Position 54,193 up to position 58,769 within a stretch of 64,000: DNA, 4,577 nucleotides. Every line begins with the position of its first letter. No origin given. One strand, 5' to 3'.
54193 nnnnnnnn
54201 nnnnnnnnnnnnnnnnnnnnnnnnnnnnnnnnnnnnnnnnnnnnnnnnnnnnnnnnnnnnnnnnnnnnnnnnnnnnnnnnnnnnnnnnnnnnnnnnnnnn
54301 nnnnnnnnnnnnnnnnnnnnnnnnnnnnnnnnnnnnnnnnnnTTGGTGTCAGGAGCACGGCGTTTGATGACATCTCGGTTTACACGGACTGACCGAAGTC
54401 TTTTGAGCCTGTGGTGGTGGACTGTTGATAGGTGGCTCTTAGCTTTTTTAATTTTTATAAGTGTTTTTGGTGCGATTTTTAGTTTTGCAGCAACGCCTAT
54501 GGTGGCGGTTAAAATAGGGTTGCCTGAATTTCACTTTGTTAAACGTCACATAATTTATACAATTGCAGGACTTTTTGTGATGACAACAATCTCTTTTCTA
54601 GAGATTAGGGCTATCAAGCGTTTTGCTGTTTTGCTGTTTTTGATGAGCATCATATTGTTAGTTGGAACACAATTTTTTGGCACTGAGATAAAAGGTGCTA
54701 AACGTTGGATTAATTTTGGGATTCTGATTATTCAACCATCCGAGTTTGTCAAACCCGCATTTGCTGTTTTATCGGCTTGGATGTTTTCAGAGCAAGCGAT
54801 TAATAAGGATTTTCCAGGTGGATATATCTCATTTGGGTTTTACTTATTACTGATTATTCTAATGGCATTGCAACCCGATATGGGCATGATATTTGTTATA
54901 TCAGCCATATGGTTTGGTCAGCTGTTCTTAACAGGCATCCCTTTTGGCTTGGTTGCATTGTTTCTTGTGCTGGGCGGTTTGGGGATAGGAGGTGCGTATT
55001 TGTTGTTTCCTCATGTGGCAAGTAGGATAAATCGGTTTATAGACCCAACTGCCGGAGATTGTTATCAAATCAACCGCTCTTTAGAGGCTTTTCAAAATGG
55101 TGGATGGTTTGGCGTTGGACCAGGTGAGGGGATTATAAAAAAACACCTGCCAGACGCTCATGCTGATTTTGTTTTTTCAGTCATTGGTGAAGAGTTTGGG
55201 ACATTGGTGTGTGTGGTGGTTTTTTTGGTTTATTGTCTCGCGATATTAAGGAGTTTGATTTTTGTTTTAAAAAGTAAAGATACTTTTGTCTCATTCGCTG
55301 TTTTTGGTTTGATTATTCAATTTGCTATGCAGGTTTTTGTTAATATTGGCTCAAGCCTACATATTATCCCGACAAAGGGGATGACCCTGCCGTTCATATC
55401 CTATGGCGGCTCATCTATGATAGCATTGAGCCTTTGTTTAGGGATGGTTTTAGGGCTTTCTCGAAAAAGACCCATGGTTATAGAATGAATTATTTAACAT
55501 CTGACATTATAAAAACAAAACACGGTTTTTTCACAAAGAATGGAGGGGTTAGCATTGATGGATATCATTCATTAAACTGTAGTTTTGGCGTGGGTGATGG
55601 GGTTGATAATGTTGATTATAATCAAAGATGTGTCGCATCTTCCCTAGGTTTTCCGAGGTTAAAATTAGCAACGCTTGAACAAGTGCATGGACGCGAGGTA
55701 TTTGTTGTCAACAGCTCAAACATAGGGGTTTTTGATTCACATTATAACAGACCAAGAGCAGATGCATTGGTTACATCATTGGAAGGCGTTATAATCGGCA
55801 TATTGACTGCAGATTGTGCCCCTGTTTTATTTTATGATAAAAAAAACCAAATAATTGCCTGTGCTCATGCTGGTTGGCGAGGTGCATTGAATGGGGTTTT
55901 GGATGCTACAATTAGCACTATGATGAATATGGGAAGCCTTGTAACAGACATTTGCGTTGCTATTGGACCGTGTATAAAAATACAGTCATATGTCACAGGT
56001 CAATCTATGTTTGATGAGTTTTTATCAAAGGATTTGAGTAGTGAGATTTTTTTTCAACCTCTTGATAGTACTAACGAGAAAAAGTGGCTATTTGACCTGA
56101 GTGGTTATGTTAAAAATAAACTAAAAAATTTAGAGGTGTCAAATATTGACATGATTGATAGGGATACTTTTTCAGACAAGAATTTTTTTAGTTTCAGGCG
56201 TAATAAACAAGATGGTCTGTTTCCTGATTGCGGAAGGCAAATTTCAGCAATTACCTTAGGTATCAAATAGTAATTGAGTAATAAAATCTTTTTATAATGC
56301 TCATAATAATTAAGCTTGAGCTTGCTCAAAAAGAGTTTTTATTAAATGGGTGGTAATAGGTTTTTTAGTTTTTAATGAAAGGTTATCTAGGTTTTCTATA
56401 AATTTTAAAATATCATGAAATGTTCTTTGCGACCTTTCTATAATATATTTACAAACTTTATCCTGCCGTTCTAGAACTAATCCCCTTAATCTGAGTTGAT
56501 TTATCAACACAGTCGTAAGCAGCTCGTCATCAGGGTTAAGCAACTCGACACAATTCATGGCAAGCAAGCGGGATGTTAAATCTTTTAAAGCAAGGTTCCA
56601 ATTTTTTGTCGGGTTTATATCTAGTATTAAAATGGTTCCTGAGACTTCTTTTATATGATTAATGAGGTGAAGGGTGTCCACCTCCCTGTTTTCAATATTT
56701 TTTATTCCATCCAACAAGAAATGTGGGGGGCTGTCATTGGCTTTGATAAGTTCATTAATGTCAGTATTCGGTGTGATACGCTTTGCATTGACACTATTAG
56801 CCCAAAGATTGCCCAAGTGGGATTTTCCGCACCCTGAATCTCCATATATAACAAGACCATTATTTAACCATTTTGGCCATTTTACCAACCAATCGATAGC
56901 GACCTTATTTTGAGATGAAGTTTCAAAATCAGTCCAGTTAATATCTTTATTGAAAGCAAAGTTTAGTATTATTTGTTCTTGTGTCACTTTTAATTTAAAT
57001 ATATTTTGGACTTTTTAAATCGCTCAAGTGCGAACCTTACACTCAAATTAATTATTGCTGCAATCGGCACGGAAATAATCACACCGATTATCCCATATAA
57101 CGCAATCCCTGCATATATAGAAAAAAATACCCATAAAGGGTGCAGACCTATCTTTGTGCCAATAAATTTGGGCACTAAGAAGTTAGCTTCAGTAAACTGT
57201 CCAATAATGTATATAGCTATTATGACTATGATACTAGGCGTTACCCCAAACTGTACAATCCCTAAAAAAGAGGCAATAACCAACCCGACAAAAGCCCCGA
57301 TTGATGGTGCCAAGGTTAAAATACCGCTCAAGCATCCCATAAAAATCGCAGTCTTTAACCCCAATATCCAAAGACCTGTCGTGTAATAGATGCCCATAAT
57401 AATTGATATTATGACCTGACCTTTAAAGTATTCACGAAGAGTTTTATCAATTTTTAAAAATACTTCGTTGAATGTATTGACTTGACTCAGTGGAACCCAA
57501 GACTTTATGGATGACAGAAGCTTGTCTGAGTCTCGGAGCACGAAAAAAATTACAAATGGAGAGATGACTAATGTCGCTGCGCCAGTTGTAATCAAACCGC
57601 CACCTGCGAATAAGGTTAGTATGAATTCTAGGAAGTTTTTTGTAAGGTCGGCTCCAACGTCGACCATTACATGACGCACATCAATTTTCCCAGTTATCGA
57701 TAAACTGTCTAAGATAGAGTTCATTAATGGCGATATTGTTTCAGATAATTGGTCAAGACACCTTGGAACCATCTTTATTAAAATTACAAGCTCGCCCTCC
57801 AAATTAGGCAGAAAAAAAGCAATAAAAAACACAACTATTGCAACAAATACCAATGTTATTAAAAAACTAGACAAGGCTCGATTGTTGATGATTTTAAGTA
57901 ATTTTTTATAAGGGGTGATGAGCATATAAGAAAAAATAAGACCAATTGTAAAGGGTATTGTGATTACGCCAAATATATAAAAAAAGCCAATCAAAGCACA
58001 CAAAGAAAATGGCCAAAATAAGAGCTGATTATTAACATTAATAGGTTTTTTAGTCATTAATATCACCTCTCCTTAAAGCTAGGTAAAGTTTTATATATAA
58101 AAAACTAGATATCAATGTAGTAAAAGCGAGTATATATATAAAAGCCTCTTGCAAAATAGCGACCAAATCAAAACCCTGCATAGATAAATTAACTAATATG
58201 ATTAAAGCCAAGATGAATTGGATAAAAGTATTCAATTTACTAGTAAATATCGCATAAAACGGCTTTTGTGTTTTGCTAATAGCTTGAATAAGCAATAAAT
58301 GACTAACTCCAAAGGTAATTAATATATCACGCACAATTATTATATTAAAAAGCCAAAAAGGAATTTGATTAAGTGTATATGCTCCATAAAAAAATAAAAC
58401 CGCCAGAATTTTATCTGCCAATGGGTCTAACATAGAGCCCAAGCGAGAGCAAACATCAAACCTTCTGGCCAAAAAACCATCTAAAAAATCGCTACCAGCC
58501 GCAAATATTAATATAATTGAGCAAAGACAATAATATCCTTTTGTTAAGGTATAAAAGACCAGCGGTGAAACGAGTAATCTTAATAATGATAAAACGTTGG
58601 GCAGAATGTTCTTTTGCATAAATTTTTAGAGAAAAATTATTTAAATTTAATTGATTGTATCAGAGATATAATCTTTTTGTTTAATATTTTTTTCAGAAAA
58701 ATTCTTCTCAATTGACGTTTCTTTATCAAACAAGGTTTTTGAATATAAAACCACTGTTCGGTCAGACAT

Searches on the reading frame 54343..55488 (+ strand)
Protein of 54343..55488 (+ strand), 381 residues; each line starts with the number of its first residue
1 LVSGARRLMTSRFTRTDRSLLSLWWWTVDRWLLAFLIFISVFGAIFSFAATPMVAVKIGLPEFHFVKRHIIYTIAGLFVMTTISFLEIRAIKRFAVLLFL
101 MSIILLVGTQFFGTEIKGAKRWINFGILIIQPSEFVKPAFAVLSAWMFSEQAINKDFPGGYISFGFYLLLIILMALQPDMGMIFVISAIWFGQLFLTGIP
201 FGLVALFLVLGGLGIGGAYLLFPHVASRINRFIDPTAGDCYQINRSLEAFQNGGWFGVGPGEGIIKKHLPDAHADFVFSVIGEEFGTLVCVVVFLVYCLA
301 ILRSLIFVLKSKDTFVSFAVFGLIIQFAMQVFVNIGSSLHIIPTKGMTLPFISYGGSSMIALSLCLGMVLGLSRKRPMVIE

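Call 79: search_protein_families(library=pfam, proteins=[window:54343-55488:+], max_evalue=0.00001)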
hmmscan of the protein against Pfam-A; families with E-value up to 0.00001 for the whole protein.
window:54343-55488:+ (381 aa): 1 family
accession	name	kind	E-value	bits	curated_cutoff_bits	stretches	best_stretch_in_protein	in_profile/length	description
PF01098.24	FTSW_RODA_SPOVE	-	4.1e-75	253.4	26.4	1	32-375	4-353/356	Cell cycle protein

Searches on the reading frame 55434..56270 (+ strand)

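Call 79: search_protein_families(library=pfam, proteins=[window:55434-56270:+], max_evalue=0.00001)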
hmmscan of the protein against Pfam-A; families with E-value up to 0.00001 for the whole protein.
window:55434-56270:+ (278 aa): 1 family
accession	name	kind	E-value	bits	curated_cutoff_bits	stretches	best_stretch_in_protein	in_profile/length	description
PF02578.20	Cu-oxidase_4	-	2.5e-63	214.1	22.9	1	33-273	1-237/238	Multi-copper polyphenol oxidoreductase laccase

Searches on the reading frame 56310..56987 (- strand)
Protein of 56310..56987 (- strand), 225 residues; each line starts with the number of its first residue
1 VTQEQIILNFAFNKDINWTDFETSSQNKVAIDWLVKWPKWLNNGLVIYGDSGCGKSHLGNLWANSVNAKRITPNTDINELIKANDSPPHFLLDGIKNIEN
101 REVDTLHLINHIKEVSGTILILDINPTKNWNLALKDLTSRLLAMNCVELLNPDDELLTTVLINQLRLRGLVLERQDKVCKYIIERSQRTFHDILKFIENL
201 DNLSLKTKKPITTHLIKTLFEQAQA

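Call 39: search_protein_families(library=ncbifam, proteins=[window:56310-56987:-], max_evalue=1e-20)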
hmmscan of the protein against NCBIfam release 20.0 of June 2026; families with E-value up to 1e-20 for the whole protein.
window:56310-56987:- (225 aa): 4 families
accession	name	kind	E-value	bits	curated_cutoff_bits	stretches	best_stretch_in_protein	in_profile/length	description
NF006571.0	PRK09087.1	equivalog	4.8e-42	144.2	297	1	3-222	6-222/228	DnaA regulatory inactivator HdaA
TIGR03420.1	DnaA_homol_Hda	equivalog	1.1e-29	103.5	194.8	1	5-219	1-224/226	DnaA regulatory inactivator Hda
NF005149.0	PRK06620.1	equivalog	2.4e-25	89.1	316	1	5-222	3-216/221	hypothetical protein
NF051883.1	DnaARegInactHdaA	equivalog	4.2e-21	75.6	300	1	7-222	6-224/229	DnaA regulatory inactivator HdaA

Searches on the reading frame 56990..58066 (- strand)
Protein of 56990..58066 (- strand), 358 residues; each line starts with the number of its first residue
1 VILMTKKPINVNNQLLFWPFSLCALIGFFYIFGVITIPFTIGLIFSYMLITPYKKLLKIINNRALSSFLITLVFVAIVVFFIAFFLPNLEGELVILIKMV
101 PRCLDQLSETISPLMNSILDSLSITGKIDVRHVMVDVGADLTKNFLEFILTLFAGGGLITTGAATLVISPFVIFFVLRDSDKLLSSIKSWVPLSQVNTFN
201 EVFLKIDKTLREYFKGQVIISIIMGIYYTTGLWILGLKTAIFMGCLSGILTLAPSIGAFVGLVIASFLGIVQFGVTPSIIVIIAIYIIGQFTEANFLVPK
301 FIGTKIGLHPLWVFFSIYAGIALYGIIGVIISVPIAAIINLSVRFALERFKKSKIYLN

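Call 40: search_protein_families(library=pfam, proteins=[window:56990-58066:-], max_evalue=0.00001)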
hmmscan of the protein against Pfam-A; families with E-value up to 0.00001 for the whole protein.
window:56990-58066:- (358 aa): 1 family
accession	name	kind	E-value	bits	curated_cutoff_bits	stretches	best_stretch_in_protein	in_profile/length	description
PF01594.21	AI-2E_transport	-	1.4e-50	172.8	34.3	1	18-340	4-320/327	AI-2E family transporter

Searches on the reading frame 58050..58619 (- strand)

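Call 40: search_protein_families(library=pfam, proteins=[window:58050-58619:-], max_evalue=0.00001)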
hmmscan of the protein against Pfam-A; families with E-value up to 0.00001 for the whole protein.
window:58050-58619:- (189 aa): 1 family
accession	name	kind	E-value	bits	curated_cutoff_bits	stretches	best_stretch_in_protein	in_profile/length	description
PF01066.26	CDP-OH_P_transf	-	5.9e-28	98.6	22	1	5-168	2-150/152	CDP-alcohol phosphatidyltransferase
